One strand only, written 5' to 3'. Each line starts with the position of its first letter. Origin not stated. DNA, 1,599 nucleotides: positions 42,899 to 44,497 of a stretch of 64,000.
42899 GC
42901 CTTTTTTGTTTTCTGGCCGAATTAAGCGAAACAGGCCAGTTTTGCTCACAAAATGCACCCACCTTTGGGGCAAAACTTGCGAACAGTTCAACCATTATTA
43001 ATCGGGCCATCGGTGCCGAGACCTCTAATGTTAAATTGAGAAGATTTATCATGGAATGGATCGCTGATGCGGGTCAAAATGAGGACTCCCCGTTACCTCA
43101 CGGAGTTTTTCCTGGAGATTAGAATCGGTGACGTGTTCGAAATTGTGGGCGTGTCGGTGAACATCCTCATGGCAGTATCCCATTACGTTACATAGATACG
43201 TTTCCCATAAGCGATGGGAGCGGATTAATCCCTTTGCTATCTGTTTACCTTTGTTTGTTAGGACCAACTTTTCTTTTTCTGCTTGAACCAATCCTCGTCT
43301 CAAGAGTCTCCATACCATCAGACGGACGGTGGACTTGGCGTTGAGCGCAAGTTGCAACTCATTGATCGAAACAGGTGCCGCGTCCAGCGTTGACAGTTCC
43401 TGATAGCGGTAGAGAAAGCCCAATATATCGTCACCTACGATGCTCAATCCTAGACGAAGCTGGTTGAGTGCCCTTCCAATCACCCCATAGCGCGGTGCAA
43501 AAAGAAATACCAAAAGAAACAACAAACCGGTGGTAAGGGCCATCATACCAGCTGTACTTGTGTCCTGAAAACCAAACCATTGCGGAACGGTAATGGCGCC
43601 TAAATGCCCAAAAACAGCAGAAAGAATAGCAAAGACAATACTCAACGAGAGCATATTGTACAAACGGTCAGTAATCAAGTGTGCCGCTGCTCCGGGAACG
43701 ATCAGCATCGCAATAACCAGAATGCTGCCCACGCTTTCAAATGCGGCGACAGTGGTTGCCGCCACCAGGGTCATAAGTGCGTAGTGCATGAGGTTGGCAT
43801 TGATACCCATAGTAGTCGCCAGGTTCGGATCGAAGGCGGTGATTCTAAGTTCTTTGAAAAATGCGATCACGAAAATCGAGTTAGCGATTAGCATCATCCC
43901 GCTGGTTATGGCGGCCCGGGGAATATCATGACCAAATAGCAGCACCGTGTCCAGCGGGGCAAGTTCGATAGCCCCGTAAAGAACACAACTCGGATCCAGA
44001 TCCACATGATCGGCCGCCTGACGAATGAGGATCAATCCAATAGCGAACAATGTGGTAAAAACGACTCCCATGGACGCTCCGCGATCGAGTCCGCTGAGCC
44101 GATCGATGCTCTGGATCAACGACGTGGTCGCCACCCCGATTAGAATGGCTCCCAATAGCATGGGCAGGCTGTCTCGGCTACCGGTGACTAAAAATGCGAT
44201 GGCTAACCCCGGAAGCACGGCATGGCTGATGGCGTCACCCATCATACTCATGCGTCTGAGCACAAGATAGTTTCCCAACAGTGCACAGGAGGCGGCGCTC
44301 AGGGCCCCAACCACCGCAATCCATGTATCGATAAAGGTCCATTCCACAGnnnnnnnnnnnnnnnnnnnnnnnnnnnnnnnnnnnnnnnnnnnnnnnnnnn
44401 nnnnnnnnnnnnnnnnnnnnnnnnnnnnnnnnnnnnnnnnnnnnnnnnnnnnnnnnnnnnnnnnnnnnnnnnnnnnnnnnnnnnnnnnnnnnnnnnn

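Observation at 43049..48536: Metal importer in which both permeases are fused to DtxR-like repressor domains, plus a third stand-alone DtxR/MntR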

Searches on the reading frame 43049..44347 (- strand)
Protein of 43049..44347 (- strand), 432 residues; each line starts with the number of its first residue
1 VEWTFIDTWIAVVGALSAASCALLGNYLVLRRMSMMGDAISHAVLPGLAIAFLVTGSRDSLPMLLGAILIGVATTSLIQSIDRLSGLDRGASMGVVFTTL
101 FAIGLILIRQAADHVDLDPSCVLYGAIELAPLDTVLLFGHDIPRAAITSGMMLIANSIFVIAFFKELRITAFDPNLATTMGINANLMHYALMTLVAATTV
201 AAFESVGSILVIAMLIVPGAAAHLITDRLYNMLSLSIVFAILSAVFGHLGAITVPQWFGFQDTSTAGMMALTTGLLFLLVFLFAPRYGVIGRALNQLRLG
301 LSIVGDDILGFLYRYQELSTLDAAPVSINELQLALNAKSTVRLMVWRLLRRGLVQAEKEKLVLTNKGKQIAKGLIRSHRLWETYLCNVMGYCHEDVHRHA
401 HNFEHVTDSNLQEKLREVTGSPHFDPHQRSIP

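Call 3: search_protein_families(library=pfam, proteins=[window:43049-44347:-], max_evalue=0.01)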
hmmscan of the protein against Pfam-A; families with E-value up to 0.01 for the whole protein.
window:43049-44347:- (432 aa): 3 families
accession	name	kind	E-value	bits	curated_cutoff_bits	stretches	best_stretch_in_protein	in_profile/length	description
PF00950.22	ABC-3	-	1.5e-45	156.2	20.1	1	11-283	9-257/258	ABC 3 transport family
PF02742.21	Fe_dep_repr_C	-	2.9e-21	75.7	27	1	364-432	1-69/70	Iron dependent repressor, metal binding and dimerisation domain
PF01032.23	FecCD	-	1.8e-06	27.7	26.5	1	147-281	179-308/311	FecCD transport family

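Call 4: search_protein_families(library=ncbifam, proteins=[window:43049-44347:-], max_evalue=0.01)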
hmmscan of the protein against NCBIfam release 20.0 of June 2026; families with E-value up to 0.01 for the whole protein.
window:43049-44347:- (432 aa): 8 families
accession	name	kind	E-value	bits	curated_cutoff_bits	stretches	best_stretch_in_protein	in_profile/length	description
NF040927.1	ABC_perm_SloB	subfamily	1.7e-42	146.1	460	1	19-288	24-268/271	metal ABC transporter permease subunit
NF040871.1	AztB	equivalog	1.9e-39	135.9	280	1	12-251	17-239/254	zinc ABC transporter permease AztB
TIGR03770.1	anch_rpt_perm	equivalog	9.6e-32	110.8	296.8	1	12-284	22-270/270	anchored repeat-type ABC transporter permease subunit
NF047407.1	TransRegMntRTherm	equivalog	6.5e-20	71.8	350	1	316-432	23-141/227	manganese-dependent transcriptional regulator MntR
NF053665.1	TransRegDtxRActin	equivalog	5.7e-15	55.4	290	1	339-432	39-133/233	iron-dependent transcriptional repressor DtxR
NF007089.0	PRK09543.1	equivalog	1.5e-10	41.1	284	1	8-281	8-255/261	zinc ABC transporter permease subunit ZnuB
NF008273.0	PRK11050.1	equivalog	5.5e-06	26.1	153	1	337-410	67-140/156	manganese-binding transcriptional regulator MntR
NF003025.0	PRK03902.1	equivalog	9.4e-06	25.7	138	1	338-417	36-115/142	transcriptional regulator MntR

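Call 9: find_homologous_proteins(query=window:43049-44347:-)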
Query window:43049-44347:- (432 aa): 7564 proteins with E <= 0.001 among 8000 candidates; the best 120 are listed.
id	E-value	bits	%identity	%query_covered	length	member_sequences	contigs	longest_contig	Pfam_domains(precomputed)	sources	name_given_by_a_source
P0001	1.1e-270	916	98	100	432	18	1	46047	PF01032.24,PF02742.22,PF00950.23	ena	-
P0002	3.7e-265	898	96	100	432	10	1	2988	PF01032.24,PF02742.22,PF00950.23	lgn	-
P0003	5.5e-262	887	95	100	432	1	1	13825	PF01032.24,PF02742.22,PF00950.23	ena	-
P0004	9.7e-259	876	92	100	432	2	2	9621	PF01032.24,PF02742.22,PF00950.23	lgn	-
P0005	3.0e-255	865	91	100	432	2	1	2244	PF01032.24,PF02742.22,PF00950.23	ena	-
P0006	7.2e-255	864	91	100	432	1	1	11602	PF01032.24,PF02742.22,PF00950.23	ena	-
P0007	3.9e-254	861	91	100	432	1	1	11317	PF01032.24,PF02742.22,PF00950.23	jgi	jgi:manganese/zinc/iron transport system permease protein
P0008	1.6e-242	823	88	100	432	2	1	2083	PF01032.24,PF02742.22,PF00950.23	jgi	jgi:manganese/zinc/iron transport system permease protein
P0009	1.9e-228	777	81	100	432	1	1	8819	PF01032.24,PF02742.22,PF00950.23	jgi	jgi:manganese/zinc/iron transport system permease protein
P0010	7.7e-225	765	80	100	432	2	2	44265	PF01032.24,PF02742.22,PF00950.23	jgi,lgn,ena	-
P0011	1.1e-223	761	81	100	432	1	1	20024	PF01032.24,PF02742.22,PF00950.23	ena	-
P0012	3.0e-223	760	80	100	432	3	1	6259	PF01032.24,PF02742.22,PF00950.23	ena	-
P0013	1.9e-221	754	79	100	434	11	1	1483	PF02742.22,PF00950.23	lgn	-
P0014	6.9e-219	745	79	100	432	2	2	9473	PF01032.24,PF02742.22,PF00950.23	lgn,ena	-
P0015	2.7e-218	743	78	100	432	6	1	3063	PF01032.24,PF02742.22,PF00950.23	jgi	jgi:manganese/zinc/iron transport system permease protein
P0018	1.7e-217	741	79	100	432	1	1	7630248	PF01032.24,PF02742.22,PF00950.23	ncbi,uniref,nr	ncbi:metal ABC transporter permease [Desulfosarcina ovata]|uniref:Manganese ABC transporter permease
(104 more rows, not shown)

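Call 19: find_encoding_contigs(protein=P0018, flank=8000, max_places=3)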
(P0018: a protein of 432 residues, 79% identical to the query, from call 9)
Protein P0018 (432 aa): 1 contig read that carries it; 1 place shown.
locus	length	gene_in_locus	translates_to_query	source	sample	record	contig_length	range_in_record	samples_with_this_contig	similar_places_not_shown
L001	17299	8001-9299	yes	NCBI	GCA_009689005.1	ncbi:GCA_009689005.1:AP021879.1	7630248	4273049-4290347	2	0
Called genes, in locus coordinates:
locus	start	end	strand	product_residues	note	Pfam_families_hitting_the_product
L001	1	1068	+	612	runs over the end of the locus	PF00563:EAL, PF00571:CBS (faint), PF00990:GGDEF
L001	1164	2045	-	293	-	PF00702:Hydrolase, PF13419:HAD_2 (weak)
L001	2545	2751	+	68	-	PF07311:Dodecin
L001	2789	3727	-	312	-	PF03824:NicO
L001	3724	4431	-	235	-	PF06226:DUF1007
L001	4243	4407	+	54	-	-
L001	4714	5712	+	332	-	PF01297:ZnuA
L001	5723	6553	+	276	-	PF00005:ABC_tran, PF02463:SMC_N (faint), PF13304:AAA_21 (faint)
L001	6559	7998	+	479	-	PF01032:FecCD, PF00950:ABC-3, PF02742:Fe_dep_repr_C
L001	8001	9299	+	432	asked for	PF00950:ABC-3, PF01032:FecCD (weak), PF02742:Fe_dep_repr_C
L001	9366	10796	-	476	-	PF13384:HTH_23 (weak), PF13565:HTH_32, PF13358:DDE_3, PF13333:rve_2 (weak)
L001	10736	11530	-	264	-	PF01978:TrmB (faint), PF13565:HTH_32 (faint), PF13551:HTH_29 (faint)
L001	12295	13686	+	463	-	PF04060:FeS, PF03599:CdhD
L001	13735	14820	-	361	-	PF21088:MS_channel_1st (weak), PF00924:MS_channel_2nd, PF21082:MS_channel_3rd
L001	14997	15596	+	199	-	PF01464:SLT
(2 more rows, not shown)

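Call 46: predict_structure(alignment_id=A3)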
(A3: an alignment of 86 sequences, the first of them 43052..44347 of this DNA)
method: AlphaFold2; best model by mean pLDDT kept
length: 432 residues; sequences in the alignment: 86
mean_pLDDT: 81.6   pTM: 0.70
mean pLDDT of the five models: 81.6, 80.2, 79.3, 75.5, 75.0
residues with pLDDT >= 90: 77; 70-90: 299; 50-70: 47; < 50: 9
segments of 3 or more residues with pLDDT < 50: 125-131
pLDDT, mean of each block of 10 residues (from residue 1): 77 90 90 74 79 73 78 83 81 82 83 66 49 67 83 93 89 84 85 86 74 87 90 94 90 71 77 92 84 86 90 84 80 83 90 84 89 88 84 75 85 85 58 49
secondary structure, 60 per line:
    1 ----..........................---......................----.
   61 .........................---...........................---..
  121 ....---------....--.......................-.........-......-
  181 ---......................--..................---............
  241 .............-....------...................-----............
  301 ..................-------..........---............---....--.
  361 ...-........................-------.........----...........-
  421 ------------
elements in order: H5-30 H34-55 H60-85 H89-115 H119-124 E134-137 E140-143 H144-162 H164-172 H174-179 H184-205 H208-225 H229-253 H255-258 H265-283 H289-318 H328-335 H339-350 E354-357 E360-363 H365-388 H396-404 H409-419

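Call 50: fold_search(model_id=the predicted structure, library=pdb)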
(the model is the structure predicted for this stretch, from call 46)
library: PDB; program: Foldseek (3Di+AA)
matches with E <= 10: 707; with E <= 0.001: 41
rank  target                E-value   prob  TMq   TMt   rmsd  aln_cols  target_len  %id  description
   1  7kyp_J                2.5e-13  1.00  0.56  0.86   2.5       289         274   31  PsaBC from Streptococcus pneumoniae in complex with Fab (released 2021-08-25)
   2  7kyp_D                2.6e-13  1.00  0.56  0.86   2.7       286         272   32  PsaBC from Streptococcus pneumoniae in complex with Fab (released 2021-08-25)
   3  7kyp_P                3.6e-13  1.00  0.55  0.86   3.1       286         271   30  PsaBC from Streptococcus pneumoniae in complex with Fab (released 2021-08-25)
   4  7kyp_H                3.9e-13  1.00  0.54  0.83   4.7       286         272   29  PsaBC from Streptococcus pneumoniae in complex with Fab (released 2021-08-25)
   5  7kyp_N                5.6e-13  1.00  0.55  0.84   3.8       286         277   30  PsaBC from Streptococcus pneumoniae in complex with Fab (released 2021-08-25)
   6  7kyp_F                6.1e-13  1.00  0.55  0.81   3.6       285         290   30  PsaBC from Streptococcus pneumoniae in complex with Fab (released 2021-08-25)
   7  7kyp_B                6.1e-13  1.00  0.54  0.82   4.7       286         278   29  PsaBC from Streptococcus pneumoniae in complex with Fab (released 2021-08-25)
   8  7kyo_C                2.2e-11  1.00  0.53  0.85   3.0       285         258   30  PsaBC from Streptococcus pneumoniae in complex with Fab (released 2021-08-25)
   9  8pvt_B                7.1e-05  1.00  0.27  0.79   3.2       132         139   30  Manganese-dependent transcriptional repressor DR2539 complexed with cadmium (SAD 7 keV) (released 2024-05-08)
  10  8pvz_B                9.4e-05  1.00  0.27  0.78   3.2       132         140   30  Manganese-dependent transcriptional repressor DR2539 complexed with cadmium (released 2024-05-08)
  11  8pw0_A                1.8e-04  1.00  0.27  0.79   3.4       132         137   30  Manganese-dependent transcriptional repressor DR2539 complexed with manganese and bound to dr1709 promotor (released 2024-05-08)
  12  1g3t_A                2.6e-04  1.00  0.27  0.53   3.4       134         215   27  CYS102SER DTXR (released 2001-10-25)
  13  5zr6_A                3.2e-04  1.00  0.27  0.53   3.1       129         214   32  Manganese-dependent transcriptional repressor complex with manganese (released 2019-03-20)
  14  2qq9                  3.2e-04  1.00  0.28  0.54   3.2       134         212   27  Crystal Structure of DtxR(D6A C102D) Complexed with Nickel(II) (released 2007-10-30)
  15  8pvt_A                3.4e-04  1.00  0.26  0.78   3.4       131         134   30  Manganese-dependent transcriptional repressor DR2539 complexed with cadmium (SAD 7 keV) (released 2024-05-08)
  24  2it0_C                5.4e-04  1.00  0.27  0.80   3.4       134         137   30  Crystal structure of a two-domain IdeR-DNA complex crystal form II (released 2007-02-13)
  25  2it0_A                5.4e-04  1.00  0.27  0.76   3.4       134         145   30  Crystal structure of a two-domain IdeR-DNA complex crystal form II (released 2007-02-13)
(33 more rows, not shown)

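Call 73: find_encoding_contigs(protein=P0001, flank=7000, max_places=2)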
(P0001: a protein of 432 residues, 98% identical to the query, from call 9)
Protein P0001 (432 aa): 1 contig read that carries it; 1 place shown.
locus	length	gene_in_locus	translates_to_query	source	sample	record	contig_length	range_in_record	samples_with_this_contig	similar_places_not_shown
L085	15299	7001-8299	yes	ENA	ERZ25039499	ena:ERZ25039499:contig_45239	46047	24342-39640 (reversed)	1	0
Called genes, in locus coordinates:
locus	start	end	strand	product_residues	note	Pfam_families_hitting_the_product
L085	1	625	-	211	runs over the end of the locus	PF08212:Lipocalin_2, PF00061:Lipocalin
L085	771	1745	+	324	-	PF00291:PALP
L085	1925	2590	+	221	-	PF01551:Peptidase_M23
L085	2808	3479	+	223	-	PF01325:Fe_dep_repress, PF02742:Fe_dep_repr_C, PF04023:FeoA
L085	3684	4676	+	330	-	PF01297:ZnuA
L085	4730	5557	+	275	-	PF00005:ABC_tran, PF02463:SMC_N (faint), PF13304:AAA_21 (faint)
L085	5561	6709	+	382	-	PF00950:ABC-3, PF01032:FecCD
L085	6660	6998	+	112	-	PF02742:Fe_dep_repr_C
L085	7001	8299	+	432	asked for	PF00950:ABC-3, PF01032:FecCD, PF02742:Fe_dep_repr_C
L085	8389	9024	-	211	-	-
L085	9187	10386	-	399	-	PF07690:MFS_1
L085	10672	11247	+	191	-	PF08447:PAS_3 (faint), PF13426:PAS_9 (faint), PF13188:PAS_8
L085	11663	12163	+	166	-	PF00710:Asparaginase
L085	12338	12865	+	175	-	PF00293:NUDIX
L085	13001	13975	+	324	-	-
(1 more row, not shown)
